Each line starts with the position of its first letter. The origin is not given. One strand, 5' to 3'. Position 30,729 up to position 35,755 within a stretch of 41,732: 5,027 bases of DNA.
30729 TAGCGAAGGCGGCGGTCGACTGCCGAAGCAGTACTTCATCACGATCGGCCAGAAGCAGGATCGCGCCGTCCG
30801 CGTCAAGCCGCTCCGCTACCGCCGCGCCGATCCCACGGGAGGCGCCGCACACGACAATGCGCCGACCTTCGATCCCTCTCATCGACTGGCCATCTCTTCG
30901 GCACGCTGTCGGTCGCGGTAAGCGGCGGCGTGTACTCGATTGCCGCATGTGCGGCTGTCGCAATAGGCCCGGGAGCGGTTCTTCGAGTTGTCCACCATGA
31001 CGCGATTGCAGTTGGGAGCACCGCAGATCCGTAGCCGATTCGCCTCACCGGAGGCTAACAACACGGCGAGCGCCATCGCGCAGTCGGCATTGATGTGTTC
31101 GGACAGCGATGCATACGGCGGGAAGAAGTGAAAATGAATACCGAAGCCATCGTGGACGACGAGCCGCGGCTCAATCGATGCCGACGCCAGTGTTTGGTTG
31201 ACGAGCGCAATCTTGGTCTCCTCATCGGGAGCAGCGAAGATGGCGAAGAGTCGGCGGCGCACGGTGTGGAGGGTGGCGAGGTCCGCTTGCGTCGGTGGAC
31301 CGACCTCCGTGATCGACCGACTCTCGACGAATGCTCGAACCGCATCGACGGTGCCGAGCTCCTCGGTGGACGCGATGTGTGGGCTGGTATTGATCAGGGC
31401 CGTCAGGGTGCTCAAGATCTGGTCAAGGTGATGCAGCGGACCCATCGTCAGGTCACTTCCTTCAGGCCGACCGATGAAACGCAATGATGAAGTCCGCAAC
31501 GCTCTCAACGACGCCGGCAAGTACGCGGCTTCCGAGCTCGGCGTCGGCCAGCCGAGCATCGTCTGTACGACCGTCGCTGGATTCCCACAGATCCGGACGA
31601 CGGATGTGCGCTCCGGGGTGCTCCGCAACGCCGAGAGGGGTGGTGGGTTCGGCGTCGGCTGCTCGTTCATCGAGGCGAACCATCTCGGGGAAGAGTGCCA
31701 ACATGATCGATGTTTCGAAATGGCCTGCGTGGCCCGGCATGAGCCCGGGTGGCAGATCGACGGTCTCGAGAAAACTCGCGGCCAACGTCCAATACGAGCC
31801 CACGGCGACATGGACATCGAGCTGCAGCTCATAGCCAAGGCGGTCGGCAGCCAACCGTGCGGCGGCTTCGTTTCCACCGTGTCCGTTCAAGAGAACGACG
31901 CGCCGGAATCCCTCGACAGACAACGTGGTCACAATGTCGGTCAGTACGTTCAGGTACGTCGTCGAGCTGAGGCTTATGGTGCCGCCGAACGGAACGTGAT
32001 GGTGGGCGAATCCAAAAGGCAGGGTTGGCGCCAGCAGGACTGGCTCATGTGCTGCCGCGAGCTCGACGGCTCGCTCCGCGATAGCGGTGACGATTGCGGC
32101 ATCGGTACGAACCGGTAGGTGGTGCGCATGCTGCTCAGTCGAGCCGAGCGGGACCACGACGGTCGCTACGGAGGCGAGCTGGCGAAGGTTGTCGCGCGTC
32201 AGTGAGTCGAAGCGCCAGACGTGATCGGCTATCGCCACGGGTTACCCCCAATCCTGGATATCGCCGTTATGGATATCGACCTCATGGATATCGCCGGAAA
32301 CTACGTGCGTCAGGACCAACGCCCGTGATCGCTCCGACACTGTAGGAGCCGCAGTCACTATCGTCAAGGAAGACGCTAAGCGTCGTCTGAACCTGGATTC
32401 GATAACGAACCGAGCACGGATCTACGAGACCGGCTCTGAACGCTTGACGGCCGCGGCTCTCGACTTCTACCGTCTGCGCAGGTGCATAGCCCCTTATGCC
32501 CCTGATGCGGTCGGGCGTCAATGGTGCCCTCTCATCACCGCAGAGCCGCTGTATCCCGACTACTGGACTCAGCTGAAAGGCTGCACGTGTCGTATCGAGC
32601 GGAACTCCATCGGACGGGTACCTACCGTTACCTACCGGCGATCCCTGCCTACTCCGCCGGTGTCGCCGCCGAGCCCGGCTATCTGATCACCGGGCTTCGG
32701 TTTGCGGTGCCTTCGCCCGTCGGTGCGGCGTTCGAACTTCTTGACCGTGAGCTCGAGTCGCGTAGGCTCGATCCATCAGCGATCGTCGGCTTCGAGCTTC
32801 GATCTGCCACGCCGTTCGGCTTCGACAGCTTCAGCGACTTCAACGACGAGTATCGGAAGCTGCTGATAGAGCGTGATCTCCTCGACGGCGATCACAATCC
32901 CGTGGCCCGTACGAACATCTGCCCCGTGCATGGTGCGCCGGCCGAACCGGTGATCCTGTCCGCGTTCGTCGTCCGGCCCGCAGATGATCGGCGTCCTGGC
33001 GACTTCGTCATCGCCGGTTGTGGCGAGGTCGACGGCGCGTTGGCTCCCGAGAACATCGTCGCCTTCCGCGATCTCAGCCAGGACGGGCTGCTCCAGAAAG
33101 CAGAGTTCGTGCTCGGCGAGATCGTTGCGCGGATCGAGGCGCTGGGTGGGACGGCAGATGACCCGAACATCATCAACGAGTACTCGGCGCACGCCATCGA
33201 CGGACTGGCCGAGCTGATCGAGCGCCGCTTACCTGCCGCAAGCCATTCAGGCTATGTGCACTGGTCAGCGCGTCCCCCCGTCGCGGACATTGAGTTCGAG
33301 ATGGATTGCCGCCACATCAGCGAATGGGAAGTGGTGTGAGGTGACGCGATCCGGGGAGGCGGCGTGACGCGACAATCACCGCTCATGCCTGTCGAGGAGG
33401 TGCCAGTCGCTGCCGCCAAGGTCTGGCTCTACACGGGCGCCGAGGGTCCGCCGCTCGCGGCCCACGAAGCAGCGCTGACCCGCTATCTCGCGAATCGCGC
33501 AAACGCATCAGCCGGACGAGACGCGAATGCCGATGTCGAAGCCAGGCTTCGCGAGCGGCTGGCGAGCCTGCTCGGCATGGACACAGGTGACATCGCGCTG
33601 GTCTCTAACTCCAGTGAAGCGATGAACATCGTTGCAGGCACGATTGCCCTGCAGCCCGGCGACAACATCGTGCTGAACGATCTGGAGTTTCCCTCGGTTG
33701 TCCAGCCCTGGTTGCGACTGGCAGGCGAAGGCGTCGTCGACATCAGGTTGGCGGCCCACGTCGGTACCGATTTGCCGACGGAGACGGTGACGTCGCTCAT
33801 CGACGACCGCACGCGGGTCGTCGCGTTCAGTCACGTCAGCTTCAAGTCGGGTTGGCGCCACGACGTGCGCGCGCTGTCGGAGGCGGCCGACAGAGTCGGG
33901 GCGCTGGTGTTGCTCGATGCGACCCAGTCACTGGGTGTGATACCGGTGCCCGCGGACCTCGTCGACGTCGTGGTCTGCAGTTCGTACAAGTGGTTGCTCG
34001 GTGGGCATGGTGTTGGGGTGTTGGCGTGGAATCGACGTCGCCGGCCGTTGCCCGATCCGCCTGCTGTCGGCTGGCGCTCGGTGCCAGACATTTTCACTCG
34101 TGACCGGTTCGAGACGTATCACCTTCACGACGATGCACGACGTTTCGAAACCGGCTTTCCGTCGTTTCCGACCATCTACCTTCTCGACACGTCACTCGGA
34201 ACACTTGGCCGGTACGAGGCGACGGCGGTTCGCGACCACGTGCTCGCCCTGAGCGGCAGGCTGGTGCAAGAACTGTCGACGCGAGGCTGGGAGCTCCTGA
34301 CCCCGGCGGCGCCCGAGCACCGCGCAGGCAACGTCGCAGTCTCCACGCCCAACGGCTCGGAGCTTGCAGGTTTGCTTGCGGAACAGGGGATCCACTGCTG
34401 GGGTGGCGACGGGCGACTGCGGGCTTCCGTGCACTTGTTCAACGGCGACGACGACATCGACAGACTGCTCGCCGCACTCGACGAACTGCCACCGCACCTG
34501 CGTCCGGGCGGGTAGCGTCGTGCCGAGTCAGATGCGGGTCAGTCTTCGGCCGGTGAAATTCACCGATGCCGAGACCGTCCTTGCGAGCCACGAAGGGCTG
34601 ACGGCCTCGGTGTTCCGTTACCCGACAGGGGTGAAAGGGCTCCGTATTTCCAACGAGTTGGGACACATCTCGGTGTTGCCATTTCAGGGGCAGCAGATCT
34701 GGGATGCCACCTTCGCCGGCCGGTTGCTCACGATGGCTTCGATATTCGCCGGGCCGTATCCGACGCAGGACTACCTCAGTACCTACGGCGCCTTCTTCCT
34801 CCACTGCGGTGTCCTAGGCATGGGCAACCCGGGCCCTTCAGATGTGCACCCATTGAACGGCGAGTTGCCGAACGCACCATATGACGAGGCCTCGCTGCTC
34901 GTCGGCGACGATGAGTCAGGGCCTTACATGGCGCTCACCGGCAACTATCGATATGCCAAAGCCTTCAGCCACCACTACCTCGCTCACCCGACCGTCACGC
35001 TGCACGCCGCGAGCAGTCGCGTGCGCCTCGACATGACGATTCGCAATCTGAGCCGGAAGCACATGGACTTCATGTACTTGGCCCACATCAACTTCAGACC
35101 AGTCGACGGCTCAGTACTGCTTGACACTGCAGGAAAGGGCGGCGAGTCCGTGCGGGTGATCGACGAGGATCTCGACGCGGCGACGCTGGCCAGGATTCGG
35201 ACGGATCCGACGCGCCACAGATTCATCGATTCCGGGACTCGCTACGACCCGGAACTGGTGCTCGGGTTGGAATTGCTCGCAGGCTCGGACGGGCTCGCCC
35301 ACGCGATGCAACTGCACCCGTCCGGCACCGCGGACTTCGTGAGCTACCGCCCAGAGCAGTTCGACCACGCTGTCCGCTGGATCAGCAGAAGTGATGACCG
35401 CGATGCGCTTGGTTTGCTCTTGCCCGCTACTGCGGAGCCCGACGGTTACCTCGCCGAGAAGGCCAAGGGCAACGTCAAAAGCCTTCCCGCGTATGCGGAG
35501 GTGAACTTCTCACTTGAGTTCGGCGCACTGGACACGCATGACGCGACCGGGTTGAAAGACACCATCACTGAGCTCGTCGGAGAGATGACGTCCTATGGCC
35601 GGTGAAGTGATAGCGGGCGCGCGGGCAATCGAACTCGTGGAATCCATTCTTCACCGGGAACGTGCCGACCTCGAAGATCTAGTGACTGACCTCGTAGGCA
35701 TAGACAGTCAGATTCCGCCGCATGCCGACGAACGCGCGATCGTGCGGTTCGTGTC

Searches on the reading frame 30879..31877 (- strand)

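Call 15: search_protein_families(library=pfam, proteins=[window:30879-31877:-])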
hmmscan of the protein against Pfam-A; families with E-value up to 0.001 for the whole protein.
window:30879-31877:- (332 aa): 2 families
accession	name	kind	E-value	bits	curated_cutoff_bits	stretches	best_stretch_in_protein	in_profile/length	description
PF11706.13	zf-CGNR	-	6.1e-16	58.4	24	1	281-324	1-44/44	CGNR zinc finger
PF07336.16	ABATE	-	4.1e-11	44.1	24.4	1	159-276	5-129/130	Putative stress-induced transcription regulator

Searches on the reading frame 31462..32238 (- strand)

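Call 15: search_protein_families(library=pfam, proteins=[window:31462-32238:-])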
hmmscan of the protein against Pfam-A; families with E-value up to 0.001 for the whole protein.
window:31462-32238:- (258 aa): 1 family
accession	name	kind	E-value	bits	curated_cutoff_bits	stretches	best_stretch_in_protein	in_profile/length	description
PF02633.19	Creatininase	-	1.5e-59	201.8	31.3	1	13-251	3-238/238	Creatinine amidohydrolase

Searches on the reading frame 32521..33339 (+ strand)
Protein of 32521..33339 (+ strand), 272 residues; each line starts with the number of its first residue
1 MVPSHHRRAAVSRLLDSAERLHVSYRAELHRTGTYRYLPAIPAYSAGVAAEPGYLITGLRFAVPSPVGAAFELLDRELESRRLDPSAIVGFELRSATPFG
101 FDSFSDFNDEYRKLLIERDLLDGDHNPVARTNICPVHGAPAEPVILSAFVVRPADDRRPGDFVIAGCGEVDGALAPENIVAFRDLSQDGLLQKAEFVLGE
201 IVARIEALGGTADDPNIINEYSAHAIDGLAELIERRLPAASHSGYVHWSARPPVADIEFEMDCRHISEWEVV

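Call 15: search_protein_families(library=pfam, proteins=[window:32521-33339:+])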
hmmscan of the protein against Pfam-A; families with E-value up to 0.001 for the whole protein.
window:32521-33339:+ (272 aa): 0 families

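Call 30: search_protein_families(library=ncbifam, proteins=[window:32521-33339:+], max_evalue=0.01)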
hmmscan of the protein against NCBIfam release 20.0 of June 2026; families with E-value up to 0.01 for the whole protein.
window:32521-33339:+ (272 aa): 1 family
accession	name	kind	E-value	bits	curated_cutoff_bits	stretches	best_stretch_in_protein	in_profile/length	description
NF049982.1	CnbZ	equivalog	6.1e-66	222.4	220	1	33-270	1-238/239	2-amino-5-chloromuconate deaminase CnbZ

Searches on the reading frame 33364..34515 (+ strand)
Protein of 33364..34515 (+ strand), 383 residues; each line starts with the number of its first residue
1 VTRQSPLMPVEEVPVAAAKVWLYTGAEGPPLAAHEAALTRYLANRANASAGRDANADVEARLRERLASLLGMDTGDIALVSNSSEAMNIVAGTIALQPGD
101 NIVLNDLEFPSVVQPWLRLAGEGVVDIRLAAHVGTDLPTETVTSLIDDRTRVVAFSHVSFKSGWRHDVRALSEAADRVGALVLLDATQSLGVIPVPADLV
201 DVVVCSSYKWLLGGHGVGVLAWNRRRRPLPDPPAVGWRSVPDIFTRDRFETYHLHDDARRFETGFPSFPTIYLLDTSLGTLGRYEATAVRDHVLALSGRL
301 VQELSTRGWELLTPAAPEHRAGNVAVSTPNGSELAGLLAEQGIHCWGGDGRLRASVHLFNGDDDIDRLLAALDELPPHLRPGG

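Call 15: search_protein_families(library=pfam, proteins=[window:33364-34515:+])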
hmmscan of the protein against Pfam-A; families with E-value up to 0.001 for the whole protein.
window:33364-34515:+ (383 aa): 3 families
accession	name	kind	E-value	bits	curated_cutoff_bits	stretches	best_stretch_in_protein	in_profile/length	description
PF00266.25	Aminotran_5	-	7.2e-37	127.7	21.5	1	39-368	24-371/371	Aminotransferase class-V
PF01041.23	DegT_DnrJ_EryC1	-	1.8e-06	27.9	19.8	1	60-191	27-151/360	DegT/DnrJ/EryC1/StrS aminotransferase family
PF01053.26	Cys_Met_Meta_PP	-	3.8e-06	26.2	27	1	62-216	57-204/381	Cys/Met metabolism PLP-dependent enzyme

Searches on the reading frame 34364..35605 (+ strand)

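Call 15: search_protein_families(library=pfam, proteins=[window:34364-35605:+])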
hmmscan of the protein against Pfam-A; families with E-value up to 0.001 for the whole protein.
window:34364-35605:+ (413 aa): 1 family
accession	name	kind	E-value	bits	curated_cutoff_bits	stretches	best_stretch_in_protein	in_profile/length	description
PF14486.12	DUF4432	-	7.9e-17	61.4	32.5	1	89-386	3-302/304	Domain of unknown function (DUF4432)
